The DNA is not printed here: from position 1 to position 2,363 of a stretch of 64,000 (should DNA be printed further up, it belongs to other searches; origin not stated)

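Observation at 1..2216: PilB/GspE-type secretion ATPase fused to a histidine-kinase transmitter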

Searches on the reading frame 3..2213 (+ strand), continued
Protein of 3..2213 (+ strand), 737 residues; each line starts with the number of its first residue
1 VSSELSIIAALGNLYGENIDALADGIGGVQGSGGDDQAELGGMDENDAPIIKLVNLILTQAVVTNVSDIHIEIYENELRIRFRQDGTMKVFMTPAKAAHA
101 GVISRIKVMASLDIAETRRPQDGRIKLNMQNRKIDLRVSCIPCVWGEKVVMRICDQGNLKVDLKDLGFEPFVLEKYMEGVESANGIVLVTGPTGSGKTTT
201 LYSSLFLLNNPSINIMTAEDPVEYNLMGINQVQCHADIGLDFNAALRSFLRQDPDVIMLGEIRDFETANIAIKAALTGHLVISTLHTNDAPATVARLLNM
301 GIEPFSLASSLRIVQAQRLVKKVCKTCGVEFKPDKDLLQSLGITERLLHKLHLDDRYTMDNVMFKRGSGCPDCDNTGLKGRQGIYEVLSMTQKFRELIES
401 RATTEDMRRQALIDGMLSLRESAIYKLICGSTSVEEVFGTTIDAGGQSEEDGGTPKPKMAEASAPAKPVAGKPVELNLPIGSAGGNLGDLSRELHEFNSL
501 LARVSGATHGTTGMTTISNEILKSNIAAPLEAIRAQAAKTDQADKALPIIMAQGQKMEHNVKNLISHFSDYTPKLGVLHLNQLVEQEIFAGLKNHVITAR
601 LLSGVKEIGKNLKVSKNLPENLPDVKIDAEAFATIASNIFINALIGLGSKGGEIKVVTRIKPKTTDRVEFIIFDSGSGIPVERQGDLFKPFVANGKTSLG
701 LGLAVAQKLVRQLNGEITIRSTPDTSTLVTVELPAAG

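Call 12: find_encoding_contigs(protein=P0001, flank=10000, max_places=3)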
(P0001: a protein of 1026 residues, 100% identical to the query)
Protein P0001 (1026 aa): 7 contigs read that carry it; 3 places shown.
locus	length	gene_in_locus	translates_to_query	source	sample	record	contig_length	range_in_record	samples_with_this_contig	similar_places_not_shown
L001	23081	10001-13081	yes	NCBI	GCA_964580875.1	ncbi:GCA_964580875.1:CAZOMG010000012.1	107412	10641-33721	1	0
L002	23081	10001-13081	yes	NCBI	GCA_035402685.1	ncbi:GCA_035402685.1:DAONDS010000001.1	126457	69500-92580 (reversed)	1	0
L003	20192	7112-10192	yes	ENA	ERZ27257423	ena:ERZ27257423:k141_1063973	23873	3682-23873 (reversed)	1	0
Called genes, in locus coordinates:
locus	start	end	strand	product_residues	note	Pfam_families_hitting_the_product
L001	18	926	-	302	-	PF12730:ABC2_membrane_4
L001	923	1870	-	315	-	PF00005:ABC_tran, PF13304:AAA_21 (weak)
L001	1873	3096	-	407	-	PF01594:AI-2E_transport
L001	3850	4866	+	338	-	PF03706:LPG_synthase_TM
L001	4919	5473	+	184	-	PF01476:LysM (weak)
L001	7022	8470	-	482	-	PF13401:AAA_22 (faint), PF00158:Sigma54_activat, PF07724:AAA_2, PF00004:AAA, PF07728:AAA_5, PF10431:ClpB_D2-small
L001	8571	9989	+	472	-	PF14559:TPR_19 (weak), PF13424:TPR_12, PF13424:TPR_12, PF13432:TPR_16, PF14559:TPR_19, PF00515:TPR_1 (weak), PF07719:TPR_2 (weak), PF13414:TPR_11, +19 more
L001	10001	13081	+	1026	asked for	PF05157:MshEN, PF00437:T2SSE, PF02518:HATPase_c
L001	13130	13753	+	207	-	-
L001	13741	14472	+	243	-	PF01479:S4 (faint), PF00849:PseudoU_synth_2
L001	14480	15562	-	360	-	-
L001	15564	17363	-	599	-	PF05226:CHASE2, PF00211:Guanylate_cyc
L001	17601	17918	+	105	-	PF13510:Fer2_4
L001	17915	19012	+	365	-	PF00070:Pyr_redox (faint), PF00890:FAD_binding_2 (weak), PF01134:GIDA (faint), PF01494:FAD_binding_3 (weak), PF03486:HI0933_like (faint), PF07992:Pyr_redox_2, PF12831:FAD_oxidored, PF13450:NAD_binding_8 (weak), +1 more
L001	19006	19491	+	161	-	PF13237:Fer4_10 (weak), PF13187:Fer4_9 (weak), PF13484:Fer4_16 (faint), PF25160:LdpA_Fe-S-bd (weak), PF12838:Fer4_7, PF00037:Fer4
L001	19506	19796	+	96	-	PF04324:Fer2_BFD, PF17806:SO_alpha_A3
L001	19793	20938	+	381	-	PF01266:DAO, PF01946:Thi4 (faint), PF13738:Pyr_redox_3 (faint)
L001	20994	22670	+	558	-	-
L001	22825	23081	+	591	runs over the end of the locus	-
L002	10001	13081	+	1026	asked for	PF05157:MshEN, PF00437:T2SSE, PF02518:HATPase_c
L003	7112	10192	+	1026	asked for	PF05157:MshEN, PF00437:T2SSE, PF02518:HATPase_c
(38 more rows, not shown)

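Call 20: search_protein_families(library=pfam, proteins=[P0001, P0105, L001:8571-9986:+], max_evalue=0.1)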
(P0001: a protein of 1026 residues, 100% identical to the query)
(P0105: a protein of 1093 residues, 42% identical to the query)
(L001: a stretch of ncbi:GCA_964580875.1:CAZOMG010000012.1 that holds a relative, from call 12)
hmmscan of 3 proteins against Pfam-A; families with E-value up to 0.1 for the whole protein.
P0001 (1026 aa): 11 families
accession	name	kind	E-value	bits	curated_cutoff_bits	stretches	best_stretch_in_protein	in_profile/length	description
PF00437.27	T2SSE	-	5.9e-131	436.9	24.9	1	334-727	3-369/370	Type II/IV secretion system protein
PF05157.20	MshEN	-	9.4e-29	99.7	23.1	2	222-306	1-86/90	MshEN domain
PF02518.31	HATPase_c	-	1.1e-16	61.7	26.4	1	917-1024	2-109/111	Histidine kinase-, DNA gyrase B-, and HSP90-like ATPase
PF13173.12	AAA_14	-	0.00069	20.1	27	1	473-565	2-85/129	AAA domain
PF25199.1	nSTAND_NTPase5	-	0.0019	18.4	34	1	469-504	37-73/145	Novel STAND NTPase 5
PF13191.12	AAA_16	-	0.0058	17.6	32.6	1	463-498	13-49/167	AAA ATPase domain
PF13555.12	AAA_29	-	0.0073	16.5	27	1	473-497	22-46/61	P-loop containing region of AAA domain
PF13401.12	AAA_22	-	0.0097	16.7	27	1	472-498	4-30/130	AAA domain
PF13476.12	AAA_23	-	0.01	17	27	1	470-490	16-36/201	AAA domain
PF13481.12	AAA_25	-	0.02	15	27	1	450-491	10-51/195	AAA domain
PF20720.3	nSTAND3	-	0.058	13.5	27.2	0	472-492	16-36/155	Novel STAND NTPase 3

P0105 (1093 aa): 14 families
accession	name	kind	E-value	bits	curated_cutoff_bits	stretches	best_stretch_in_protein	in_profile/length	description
PF00437.27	T2SSE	-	1.2e-133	445.8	24.9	1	359-752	3-369/370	Type II/IV secretion system protein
PF05157.20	MshEN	-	8.3e-30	103.1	23.1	2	252-338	1-88/90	MshEN domain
PF02518.31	HATPase_c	-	1.6e-16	61.1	26.4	1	978-1078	5-109/111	Histidine kinase-, DNA gyrase B-, and HSP90-like ATPase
PF25199.1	nSTAND_NTPase5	-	8.3e-05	22.9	34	1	496-539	39-83/145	Novel STAND NTPase 5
PF13191.12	AAA_16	-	0.0007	20.6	32.6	1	497-532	24-57/167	AAA ATPase domain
PF13481.12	AAA_25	-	0.0016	18.5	27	1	478-522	13-57/195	AAA domain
PF13604.12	AAA_30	-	0.0032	17.7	27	1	493-530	13-50/191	AAA domain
PF20720.3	nSTAND3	-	0.0057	16.8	27.2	1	498-538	17-57/155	Novel STAND NTPase 3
PF13555.12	AAA_29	-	0.0091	16.2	27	1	497-520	21-43/61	P-loop containing region of AAA domain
PF03266.21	NTPase_1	-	0.013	15.8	23.9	0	501-526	2-27/168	NTPase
PF13476.12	AAA_23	-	0.022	15.9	27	1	498-515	19-36/201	AAA domain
PF13401.12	AAA_22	-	0.026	15.3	27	1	497-522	4-29/130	AAA domain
PF13245.12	AAA_19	-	0.03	14.9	25.1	0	496-526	9-39/134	AAA domain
PF12775.13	AAA_7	-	0.074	13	25.8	0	488-524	23-59/181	P-loop containing dynein motor region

L001:8571-9986:+ (472 aa): 39 families (the best 25 are shown)
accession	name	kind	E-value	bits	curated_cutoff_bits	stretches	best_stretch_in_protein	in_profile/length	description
PF07719.23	TPR_2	-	1.9e-46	152.8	27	6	189-220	2-33/34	Tetratricopeptide repeat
PF00515.34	TPR_1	-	1.7e-36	123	27.8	4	189-220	2-33/34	Tetratricopeptide repeat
PF13428.12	TPR_14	-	6.3e-29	97.9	23.5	4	259-298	4-43/44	Tetratricopeptide repeat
PF14559.12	TPR_19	-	2e-28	98.9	25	4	165-220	2-57/68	Tetratricopeptide repeat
PF13432.12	TPR_16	-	1.3e-27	96.3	32.7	4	159-220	2-63/65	Tetratricopeptide repeat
PF13414.12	TPR_11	-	1.7e-27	95.2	26.8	4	402-435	4-37/42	TPR repeat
PF13181.12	TPR_8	-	5.1e-25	85.9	25.7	2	393-424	2-33/34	Tetratricopeptide repeat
PF13431.12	TPR_17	-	4.4e-24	83.1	24.4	3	145-175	4-34/34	Tetratricopeptide repeat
PF13424.12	TPR_12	-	2e-23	82.8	30.1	3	156-219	5-76/77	Tetratricopeptide repeat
PF13176.12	TPR_7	-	3e-15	55.4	27.9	1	158-187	3-34/36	Tetratricopeptide repeat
PF13374.12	TPR_10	-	1.2e-14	54.2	27.5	2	190-218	4-32/42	Tetratricopeptide repeat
PF13371.12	TPR_9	-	2.8e-14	53.3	35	2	2-48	23-69/73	Tetratricopeptide repeat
PF13174.12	TPR_6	-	1.5e-10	41.4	26.3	0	393-421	1-29/33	Tetratricopeptide repeat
PF12895.13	ANAPC3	-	6.8e-10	39.5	27.2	1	372-433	3-63/82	Anaphase-promoting complex, cyclosome, subunit 3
PF23914.1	TPR_CcmH_CycH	-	3.6e-09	37.1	42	1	124-217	54-150/158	Cytochrome c-type biogenesis protein H TPR domain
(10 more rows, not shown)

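Call 21: find_encoding_contigs(protein=P0082, flank=8000, max_places=1)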
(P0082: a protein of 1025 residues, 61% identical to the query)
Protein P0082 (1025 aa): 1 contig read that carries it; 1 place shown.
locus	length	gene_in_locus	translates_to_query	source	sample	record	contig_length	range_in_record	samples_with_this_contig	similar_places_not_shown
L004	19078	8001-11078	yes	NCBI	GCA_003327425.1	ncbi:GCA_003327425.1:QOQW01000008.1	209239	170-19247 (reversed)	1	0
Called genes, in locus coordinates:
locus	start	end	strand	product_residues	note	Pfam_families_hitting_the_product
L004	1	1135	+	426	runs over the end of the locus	PF00534:Glycos_transf_1, PF13692:Glyco_trans_1_4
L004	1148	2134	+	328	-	PF03706:LPG_synthase_TM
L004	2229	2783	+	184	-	-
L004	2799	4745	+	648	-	PF00905:Transpeptidase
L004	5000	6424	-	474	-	PF00158:Sigma54_activat, PF00004:AAA, PF07724:AAA_2, PF07728:AAA_5, PF13401:AAA_22 (weak), PF10431:ClpB_D2-small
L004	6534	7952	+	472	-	PF14559:TPR_19, PF13424:TPR_12 (weak), PF13432:TPR_16, PF13424:TPR_12 (weak), PF14559:TPR_19, PF21033:RMD1-3 (weak), PF00515:TPR_1 (weak), PF07719:TPR_2 (weak), +14 more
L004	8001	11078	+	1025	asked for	PF05157:MshEN, PF00437:T2SSE, PF02518:HATPase_c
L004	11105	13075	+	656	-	-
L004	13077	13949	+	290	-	PF01479:S4, PF00849:PseudoU_synth_2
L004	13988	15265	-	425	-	PF13487:HD_5, PF01966:HD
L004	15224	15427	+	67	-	-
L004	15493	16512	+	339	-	-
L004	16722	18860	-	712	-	PF12831:FAD_oxidored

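Call 22: find_encoding_contigs(protein=P0099, flank=8000, max_places=1)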
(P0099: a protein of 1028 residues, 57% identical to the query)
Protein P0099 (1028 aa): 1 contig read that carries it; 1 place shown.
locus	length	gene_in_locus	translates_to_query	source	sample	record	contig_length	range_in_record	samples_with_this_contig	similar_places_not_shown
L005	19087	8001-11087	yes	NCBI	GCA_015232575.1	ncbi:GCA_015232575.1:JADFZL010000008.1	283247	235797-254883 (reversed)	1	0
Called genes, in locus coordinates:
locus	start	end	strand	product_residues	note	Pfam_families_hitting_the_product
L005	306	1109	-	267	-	-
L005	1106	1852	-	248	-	-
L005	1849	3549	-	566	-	-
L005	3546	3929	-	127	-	-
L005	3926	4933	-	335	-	-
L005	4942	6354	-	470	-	PF13401:AAA_22 (faint), PF00158:Sigma54_activat, PF00004:AAA, PF07724:AAA_2, PF07728:AAA_5, PF10431:ClpB_D2-small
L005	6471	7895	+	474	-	PF07719:TPR_2 (faint), PF13432:TPR_16 (faint), PF13414:TPR_11 (faint), PF13428:TPR_14 (faint), PF14559:TPR_19 (faint), PF23914:TPR_CcmH_CycH (faint), PF13181:TPR_8 (faint), PF13424:TPR_12 (faint), +3 more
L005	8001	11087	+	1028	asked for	PF05157:MshEN, PF00437:T2SSE, PF02518:HATPase_c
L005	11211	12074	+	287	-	PF13489:Methyltransf_23, PF08241:Methyltransf_11, PF08242:Methyltransf_12, PF13649:Methyltransf_25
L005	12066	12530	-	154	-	PF00137:ATP-synt_C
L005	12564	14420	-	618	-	PF01496:V_ATPase_I (faint)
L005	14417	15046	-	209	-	PF01813:ATP-synt_D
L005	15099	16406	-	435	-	PF02874:ATP-synt_ab_N (weak), PF00006:ATP-synt_ab, PF22919:ATP-synt_VA_C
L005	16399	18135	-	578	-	PF02874:ATP-synt_ab_N (weak), PF16886:ATP-synt_ab_Xtn, PF00006:ATP-synt_ab, PF22919:ATP-synt_VA_C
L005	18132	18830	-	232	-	PF10962:DUF2764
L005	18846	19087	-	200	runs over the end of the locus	-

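Call 23: find_encoding_contigs(protein=P0105, flank=8000, max_places=1)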
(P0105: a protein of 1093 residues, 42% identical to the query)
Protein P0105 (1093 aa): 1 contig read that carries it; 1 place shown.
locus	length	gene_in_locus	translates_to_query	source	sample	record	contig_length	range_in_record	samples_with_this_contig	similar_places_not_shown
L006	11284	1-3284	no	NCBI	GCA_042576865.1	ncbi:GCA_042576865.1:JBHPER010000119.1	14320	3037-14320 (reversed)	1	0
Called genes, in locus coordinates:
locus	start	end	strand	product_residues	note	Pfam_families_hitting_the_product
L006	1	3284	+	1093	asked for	PF05157:MshEN, PF00437:T2SSE, PF02518:HATPase_c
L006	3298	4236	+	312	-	PF01073:3Beta_HSD, PF01370:Epimerase, PF02719:Polysacc_synt_2 (faint), PF04321:RmlD_sub_bind (weak), PF07993:NAD_binding_4 (faint), PF16363:GDP_Man_Dehyd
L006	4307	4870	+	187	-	PF03602:Cons_hypoth95, PF02086:MethyltransfD12 (faint)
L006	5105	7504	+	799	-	PF01553:Acyltransferase, PF21607:FabD_helical_ins (weak)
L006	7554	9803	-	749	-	-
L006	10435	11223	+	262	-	PF01790:LGT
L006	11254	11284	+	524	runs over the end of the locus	PF02872:5_nucleotid_C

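Call 36: find_encoding_contigs(protein=P0106, flank=8000, max_places=2)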
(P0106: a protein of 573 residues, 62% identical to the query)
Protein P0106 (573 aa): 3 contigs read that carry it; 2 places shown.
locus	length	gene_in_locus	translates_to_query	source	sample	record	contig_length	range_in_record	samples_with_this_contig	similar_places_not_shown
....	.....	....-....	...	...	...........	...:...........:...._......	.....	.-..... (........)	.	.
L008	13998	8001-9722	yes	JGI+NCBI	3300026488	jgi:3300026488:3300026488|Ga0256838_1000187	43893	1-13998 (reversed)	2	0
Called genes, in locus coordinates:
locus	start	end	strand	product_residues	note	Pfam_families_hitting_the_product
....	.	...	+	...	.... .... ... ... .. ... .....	-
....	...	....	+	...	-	-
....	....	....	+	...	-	-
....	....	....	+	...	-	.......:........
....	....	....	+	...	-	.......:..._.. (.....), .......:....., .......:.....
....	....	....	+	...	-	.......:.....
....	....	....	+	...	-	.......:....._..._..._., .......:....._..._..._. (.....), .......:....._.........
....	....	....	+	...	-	-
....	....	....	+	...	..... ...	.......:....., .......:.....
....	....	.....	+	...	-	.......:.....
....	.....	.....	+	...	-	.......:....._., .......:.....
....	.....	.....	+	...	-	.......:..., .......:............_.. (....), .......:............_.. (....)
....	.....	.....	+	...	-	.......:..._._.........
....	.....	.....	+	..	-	?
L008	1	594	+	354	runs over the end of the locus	-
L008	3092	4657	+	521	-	PF13401:AAA_22 (faint), PF05157:MshEN, PF00437:T2SSE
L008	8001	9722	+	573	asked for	PF05157:MshEN, PF00437:T2SSE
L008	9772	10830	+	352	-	PF00437:T2SSE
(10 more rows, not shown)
